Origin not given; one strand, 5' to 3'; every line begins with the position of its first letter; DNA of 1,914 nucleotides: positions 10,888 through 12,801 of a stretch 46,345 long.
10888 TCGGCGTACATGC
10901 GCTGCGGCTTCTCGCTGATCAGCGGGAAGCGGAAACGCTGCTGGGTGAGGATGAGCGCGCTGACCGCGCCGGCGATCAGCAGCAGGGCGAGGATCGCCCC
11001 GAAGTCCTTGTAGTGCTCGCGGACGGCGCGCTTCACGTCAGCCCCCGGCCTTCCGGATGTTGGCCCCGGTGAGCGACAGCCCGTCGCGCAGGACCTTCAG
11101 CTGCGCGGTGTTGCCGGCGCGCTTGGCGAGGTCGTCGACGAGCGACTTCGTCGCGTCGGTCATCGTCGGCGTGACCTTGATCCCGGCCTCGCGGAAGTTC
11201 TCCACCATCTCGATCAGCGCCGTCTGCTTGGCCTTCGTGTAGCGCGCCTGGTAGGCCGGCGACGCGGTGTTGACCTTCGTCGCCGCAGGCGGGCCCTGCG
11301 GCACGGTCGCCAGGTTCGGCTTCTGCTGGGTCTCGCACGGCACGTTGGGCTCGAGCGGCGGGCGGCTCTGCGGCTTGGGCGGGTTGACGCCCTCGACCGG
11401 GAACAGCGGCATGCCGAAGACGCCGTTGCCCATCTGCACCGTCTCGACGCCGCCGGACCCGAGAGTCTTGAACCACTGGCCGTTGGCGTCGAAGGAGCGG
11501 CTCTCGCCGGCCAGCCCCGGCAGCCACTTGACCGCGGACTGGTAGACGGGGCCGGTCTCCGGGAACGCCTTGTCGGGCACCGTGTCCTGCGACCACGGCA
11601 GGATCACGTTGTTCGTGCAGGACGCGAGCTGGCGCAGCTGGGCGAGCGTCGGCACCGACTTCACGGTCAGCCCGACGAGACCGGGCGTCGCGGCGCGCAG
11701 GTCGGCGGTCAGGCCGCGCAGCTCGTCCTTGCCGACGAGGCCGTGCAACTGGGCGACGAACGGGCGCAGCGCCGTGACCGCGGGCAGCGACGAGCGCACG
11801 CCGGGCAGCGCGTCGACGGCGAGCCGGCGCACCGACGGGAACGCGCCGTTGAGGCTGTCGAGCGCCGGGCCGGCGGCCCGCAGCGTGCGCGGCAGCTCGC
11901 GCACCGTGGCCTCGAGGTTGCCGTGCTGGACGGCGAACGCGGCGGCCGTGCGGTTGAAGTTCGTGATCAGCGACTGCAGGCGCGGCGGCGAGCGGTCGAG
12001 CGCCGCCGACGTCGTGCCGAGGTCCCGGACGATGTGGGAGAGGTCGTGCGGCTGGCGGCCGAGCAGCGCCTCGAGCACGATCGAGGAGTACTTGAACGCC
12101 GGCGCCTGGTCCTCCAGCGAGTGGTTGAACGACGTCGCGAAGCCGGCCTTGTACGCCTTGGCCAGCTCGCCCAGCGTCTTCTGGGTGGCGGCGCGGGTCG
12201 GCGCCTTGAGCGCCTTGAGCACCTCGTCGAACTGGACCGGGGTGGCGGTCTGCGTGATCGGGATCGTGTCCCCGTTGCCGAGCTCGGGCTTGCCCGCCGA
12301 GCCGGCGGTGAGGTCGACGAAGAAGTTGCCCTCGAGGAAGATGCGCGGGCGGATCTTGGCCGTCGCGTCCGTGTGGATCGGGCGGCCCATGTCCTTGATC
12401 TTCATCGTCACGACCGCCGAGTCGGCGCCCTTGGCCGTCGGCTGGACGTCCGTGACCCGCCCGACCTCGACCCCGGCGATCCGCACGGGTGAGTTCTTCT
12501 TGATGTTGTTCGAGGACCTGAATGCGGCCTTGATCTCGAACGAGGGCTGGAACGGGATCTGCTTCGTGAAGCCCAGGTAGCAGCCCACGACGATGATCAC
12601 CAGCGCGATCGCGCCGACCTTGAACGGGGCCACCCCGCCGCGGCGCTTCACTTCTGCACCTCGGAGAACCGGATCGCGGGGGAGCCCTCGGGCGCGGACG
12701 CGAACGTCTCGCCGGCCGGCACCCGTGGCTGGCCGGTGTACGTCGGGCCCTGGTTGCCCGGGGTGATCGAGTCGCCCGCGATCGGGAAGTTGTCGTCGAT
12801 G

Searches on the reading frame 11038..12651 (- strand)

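Call 28: search_protein_families(library=pfam, proteins=[window:11038-12651:-], max_evalue=0.00001)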
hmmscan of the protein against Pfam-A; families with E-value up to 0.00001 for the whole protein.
window:11038-12651:- (537 aa): 1 family
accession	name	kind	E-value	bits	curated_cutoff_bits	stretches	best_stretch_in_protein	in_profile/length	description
PF02470.25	MlaD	-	4.4e-15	56.1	25.1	1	39-117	4-81/81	MlaD protein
